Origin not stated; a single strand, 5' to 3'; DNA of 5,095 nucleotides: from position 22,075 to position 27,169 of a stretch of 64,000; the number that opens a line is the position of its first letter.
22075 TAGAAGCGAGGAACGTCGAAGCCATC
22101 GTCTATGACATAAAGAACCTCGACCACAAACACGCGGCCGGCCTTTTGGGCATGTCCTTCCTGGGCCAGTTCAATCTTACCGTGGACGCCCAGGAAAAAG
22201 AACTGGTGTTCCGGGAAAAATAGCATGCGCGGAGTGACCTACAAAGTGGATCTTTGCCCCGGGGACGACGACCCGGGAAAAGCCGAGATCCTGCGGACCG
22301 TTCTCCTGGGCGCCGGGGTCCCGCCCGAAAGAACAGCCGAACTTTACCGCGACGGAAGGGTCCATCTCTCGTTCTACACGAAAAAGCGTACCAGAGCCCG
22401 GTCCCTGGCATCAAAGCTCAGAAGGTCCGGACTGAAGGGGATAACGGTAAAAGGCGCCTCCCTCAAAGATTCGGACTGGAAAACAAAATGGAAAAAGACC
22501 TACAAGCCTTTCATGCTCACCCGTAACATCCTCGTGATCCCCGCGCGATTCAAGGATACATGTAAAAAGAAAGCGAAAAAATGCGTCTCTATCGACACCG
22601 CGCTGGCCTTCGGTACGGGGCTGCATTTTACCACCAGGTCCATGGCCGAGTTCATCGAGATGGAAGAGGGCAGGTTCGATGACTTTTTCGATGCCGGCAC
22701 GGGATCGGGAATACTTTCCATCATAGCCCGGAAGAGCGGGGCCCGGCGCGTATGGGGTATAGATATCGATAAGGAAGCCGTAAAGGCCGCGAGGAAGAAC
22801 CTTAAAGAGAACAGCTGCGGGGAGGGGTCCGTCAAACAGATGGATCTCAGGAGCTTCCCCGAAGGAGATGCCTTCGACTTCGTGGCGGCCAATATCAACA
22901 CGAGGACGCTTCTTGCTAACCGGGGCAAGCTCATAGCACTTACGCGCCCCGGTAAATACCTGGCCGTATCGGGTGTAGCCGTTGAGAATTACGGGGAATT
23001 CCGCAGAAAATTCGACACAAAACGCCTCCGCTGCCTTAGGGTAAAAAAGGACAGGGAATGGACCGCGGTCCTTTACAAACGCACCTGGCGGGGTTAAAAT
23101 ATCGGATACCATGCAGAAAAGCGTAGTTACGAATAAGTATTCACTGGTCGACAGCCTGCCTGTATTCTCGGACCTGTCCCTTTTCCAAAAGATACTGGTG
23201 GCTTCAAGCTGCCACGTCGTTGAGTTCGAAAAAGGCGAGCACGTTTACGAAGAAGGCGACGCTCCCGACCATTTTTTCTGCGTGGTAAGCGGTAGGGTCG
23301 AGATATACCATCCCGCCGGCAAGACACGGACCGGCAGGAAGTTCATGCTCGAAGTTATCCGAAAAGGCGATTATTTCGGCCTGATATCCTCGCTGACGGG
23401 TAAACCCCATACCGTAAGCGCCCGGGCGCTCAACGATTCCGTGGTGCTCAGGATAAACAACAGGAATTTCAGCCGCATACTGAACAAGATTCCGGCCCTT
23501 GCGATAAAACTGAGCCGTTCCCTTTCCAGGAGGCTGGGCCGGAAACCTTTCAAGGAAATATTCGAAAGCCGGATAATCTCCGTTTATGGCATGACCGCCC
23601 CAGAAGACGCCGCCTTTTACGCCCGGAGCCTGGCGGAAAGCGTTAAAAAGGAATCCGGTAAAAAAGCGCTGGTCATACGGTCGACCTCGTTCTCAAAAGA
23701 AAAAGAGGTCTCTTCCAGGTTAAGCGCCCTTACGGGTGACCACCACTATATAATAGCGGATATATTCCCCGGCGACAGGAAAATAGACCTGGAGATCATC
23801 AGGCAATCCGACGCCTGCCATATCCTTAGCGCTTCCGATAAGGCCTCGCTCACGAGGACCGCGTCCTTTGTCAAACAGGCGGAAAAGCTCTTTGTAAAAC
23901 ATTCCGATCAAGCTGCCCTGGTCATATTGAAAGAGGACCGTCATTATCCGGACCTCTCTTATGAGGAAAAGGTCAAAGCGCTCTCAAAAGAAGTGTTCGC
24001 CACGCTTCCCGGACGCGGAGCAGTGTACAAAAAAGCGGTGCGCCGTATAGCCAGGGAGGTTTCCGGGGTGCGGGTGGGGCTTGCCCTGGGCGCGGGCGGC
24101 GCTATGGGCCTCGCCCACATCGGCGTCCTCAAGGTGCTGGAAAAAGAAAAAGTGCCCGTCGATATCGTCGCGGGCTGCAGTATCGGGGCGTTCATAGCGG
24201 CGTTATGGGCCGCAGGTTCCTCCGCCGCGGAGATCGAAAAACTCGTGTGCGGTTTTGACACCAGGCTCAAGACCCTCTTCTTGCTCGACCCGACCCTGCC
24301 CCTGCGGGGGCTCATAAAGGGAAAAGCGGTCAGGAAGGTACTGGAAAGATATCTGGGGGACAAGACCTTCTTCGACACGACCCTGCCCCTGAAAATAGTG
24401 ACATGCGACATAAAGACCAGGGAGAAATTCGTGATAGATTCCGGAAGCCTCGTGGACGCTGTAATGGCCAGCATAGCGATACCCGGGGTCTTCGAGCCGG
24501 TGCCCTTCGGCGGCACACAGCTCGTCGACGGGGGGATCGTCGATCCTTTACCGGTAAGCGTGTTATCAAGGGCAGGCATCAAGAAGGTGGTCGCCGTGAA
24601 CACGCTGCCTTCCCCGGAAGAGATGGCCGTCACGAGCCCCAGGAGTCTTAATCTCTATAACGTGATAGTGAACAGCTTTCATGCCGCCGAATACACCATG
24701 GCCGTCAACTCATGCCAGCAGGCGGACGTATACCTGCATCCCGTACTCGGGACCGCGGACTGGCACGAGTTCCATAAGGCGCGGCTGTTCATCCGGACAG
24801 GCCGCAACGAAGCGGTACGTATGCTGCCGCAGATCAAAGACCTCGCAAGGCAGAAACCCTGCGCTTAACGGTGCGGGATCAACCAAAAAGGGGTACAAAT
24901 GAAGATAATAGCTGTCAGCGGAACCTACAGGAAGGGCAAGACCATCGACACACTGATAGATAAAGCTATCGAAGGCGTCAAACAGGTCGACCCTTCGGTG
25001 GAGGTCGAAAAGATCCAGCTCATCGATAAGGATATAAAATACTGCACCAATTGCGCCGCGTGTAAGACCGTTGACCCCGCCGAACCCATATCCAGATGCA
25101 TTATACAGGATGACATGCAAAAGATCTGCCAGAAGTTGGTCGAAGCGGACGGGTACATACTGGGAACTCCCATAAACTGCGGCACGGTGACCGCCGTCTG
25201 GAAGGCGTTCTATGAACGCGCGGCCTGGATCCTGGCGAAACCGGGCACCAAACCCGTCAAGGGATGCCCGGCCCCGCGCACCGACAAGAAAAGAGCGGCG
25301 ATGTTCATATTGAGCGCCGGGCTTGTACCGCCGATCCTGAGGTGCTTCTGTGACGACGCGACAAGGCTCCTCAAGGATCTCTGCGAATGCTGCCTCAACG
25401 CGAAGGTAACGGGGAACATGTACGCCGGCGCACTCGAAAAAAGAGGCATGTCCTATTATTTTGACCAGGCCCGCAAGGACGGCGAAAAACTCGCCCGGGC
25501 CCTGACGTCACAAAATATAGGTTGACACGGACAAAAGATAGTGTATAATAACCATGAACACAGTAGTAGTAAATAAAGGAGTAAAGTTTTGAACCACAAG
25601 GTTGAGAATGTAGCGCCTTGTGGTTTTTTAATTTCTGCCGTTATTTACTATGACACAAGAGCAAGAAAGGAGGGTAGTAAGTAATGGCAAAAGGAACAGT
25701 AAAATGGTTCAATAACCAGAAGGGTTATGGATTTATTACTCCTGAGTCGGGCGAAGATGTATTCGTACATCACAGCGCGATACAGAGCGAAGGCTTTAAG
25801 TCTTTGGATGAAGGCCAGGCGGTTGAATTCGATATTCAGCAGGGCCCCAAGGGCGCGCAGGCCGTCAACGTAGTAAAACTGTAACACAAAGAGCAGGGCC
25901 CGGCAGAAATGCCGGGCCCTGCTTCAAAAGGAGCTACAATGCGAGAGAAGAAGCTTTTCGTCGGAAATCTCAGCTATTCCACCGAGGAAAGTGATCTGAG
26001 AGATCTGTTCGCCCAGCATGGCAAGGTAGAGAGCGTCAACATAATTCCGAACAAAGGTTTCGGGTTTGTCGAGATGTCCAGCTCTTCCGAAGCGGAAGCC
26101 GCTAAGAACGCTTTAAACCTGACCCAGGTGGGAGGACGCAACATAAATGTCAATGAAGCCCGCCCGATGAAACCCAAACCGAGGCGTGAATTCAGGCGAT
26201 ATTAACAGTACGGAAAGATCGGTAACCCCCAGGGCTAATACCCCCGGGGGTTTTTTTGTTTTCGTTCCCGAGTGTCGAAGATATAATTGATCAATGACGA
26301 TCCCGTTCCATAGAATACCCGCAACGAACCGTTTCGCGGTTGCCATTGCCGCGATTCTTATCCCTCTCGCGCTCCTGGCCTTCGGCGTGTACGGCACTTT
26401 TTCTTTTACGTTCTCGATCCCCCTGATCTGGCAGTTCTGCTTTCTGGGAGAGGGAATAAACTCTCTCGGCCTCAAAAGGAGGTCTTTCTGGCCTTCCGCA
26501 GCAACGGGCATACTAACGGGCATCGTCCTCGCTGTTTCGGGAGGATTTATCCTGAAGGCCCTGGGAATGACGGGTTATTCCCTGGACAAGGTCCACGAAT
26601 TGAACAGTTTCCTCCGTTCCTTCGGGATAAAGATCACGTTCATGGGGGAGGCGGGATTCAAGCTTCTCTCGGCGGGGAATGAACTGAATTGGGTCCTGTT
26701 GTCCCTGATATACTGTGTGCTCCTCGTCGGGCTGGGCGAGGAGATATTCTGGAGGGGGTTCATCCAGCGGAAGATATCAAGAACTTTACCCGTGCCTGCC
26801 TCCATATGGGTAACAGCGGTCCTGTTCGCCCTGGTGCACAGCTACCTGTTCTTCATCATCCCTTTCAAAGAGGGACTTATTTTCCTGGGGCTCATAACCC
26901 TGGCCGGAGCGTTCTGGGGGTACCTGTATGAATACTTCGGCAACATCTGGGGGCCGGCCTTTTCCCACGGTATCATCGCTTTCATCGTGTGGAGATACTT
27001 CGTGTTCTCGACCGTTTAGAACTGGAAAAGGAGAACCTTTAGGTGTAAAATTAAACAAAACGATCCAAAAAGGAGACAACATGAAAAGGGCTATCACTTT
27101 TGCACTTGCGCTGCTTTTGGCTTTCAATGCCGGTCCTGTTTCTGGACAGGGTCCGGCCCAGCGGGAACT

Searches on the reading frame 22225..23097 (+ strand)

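Call 50: search_protein_families(library=pfam, proteins=[window:22225-23097:+], max_evalue=0.00001)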
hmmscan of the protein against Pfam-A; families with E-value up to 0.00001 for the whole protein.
window:22225-23097:+ (290 aa): 5 families
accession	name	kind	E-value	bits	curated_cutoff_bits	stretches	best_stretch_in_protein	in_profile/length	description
PF06325.19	PrmA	-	1.7e-44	153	22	1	44-286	54-295/296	Ribosomal protein L11 methyltransferase (PrmA)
PF13649.12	Methyltransf_25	-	3.6e-10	40.8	27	1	156-223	3-71/97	Methyltransferase domain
PF13847.12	Methyltransf_31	-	1.8e-08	34.6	27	1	155-224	8-84/145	Methyltransferase domain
PF05175.20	MTS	-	3.2e-08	33.8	23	1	137-223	20-105/170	Methyltransferase small domain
PF08241.18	Methyltransf_11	-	1.8e-07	32.2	21.2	1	156-223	2-67/95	Methyltransferase domain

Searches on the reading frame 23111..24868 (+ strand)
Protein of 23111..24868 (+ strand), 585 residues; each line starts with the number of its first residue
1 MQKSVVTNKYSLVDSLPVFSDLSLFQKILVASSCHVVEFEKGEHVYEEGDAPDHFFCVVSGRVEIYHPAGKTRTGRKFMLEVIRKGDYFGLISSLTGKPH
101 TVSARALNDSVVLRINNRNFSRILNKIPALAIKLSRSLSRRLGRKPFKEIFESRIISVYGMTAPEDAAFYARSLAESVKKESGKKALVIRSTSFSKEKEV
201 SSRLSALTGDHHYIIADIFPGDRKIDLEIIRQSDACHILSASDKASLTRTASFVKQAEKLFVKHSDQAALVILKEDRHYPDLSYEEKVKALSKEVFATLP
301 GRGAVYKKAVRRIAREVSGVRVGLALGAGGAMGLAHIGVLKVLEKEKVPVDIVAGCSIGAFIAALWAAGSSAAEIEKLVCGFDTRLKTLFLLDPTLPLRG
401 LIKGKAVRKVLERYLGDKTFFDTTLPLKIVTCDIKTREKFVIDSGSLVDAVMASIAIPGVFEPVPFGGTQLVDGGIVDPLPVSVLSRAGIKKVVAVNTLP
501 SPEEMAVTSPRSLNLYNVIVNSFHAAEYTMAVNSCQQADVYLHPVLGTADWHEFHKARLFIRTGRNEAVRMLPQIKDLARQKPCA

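Call 50: search_protein_families(library=pfam, proteins=[window:23111-24868:+], max_evalue=0.00001)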
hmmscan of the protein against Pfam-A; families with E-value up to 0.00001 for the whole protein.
window:23111-24868:+ (585 aa): 2 families
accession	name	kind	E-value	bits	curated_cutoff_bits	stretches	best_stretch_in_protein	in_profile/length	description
PF01734.28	Patatin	-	3.7e-33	115.8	27.7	1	324-484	1-189/191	Patatin-like phospholipase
PF00027.35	cNMP_binding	-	7.6e-22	77.5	27.5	1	37-125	2-87/89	Cyclic nucleotide-binding domain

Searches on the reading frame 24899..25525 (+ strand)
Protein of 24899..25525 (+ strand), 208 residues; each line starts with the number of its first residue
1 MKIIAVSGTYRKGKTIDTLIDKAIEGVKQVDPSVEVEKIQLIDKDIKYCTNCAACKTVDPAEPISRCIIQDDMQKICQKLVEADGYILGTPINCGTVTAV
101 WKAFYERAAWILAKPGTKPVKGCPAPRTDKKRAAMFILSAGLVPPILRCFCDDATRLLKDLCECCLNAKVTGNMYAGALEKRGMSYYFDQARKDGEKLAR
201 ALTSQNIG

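Call 50: search_protein_families(library=pfam, proteins=[window:24899-25525:+], max_evalue=0.00001)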
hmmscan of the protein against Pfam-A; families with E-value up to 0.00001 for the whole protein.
window:24899-25525:+ (208 aa): 1 family
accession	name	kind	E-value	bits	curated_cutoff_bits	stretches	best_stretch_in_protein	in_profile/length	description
PF03358.20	FMN_red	-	7.1e-14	52.1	24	1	1-110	1-98/152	NADPH-dependent FMN reductase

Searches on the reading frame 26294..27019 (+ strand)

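Call 50: search_protein_families(library=pfam, proteins=[window:26294-27019:+], max_evalue=0.00001)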
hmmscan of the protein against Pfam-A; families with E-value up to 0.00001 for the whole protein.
window:26294-27019:+ (241 aa): 1 family
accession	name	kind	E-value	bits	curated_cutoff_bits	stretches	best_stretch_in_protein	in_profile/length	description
PF02517.21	Rce1-like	-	3.6e-17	62.9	22.4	1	133-230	3-92/93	Type II CAAX prenyl endopeptidase Rce1-like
